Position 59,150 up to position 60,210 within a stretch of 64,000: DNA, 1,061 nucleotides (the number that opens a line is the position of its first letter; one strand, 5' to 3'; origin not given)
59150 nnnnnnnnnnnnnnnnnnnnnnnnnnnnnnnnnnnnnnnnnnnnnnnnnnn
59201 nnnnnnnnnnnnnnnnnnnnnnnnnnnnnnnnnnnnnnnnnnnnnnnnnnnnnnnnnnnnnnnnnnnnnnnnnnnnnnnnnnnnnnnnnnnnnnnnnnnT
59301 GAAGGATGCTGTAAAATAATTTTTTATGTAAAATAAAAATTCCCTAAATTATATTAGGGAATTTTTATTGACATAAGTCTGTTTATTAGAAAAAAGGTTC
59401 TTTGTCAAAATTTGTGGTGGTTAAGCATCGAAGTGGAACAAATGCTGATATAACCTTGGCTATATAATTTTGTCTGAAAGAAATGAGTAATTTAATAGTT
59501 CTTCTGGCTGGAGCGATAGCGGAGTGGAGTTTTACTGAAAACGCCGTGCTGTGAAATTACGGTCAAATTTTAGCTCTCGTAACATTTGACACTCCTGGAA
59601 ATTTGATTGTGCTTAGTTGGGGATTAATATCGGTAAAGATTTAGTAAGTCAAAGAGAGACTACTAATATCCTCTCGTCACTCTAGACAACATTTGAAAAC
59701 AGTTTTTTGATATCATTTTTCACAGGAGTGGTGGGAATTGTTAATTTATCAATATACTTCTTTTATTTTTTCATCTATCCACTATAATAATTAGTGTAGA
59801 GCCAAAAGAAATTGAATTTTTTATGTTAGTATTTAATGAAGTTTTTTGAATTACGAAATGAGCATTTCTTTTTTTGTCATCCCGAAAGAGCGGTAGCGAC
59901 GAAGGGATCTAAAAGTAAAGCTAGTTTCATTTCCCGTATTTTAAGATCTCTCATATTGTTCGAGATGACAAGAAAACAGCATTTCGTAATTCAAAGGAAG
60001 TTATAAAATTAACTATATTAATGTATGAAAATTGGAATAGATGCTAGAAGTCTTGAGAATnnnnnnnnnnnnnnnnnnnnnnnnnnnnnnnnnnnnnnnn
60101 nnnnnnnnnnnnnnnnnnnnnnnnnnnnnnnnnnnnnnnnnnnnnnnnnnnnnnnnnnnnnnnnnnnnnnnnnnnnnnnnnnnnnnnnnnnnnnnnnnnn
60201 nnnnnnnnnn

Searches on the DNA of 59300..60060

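Call 64: search_rna_families(source=window, start=59300, end=60060, threshold=evalue, max_evalue=5)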
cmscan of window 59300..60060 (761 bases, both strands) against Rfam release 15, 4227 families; matches with E-value up to 5: 9.
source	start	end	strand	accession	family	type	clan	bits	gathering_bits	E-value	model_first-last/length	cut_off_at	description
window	59324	59379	-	RF02362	Yfr10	Gene; sRNA;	-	24.8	43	0.28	1-78/78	no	Cyanobacterial functional RNA 10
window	59331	59401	+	RF02730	JA02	Gene; sRNA;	-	21.9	49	2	1-116/116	no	Aggregatibacter sRNA JA02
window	59875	59970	-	RF00575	SNORD70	Gene; snRNA; snoRNA; CD-box;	-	20.6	50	2.5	1-89/89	no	Small nucleolar RNA SNORD70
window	59323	59376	+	RF02362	Yfr10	Gene; sRNA;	-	20.4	43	2.3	1-78/78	no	Cyanobacterial functional RNA 10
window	59325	59375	+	RF01024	mir-944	Gene; miRNA;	-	19.3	100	1.4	18-71/88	no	mir-944 microRNA precursor family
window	59323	59377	+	RF02544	mt-tmRNA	Gene;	CL00001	17.8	65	4.5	1-77/77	no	Mitochondrion-encoded tmRNA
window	59329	59371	+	RF04157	MIR9486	Gene; miRNA;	-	15.5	100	4.4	1-119/119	no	MIR9486 microRNA precursor family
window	59325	59375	-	RF04195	MIR6217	Gene; miRNA;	-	12.6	110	4.4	1-228/228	no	MIR6217 microRNA precursor family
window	59300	59372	+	RF02637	EF0408_EF0409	Gene; sRNA;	-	12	440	1.5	338-412/412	5'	Enterococcus sRNA EF0408_EF0409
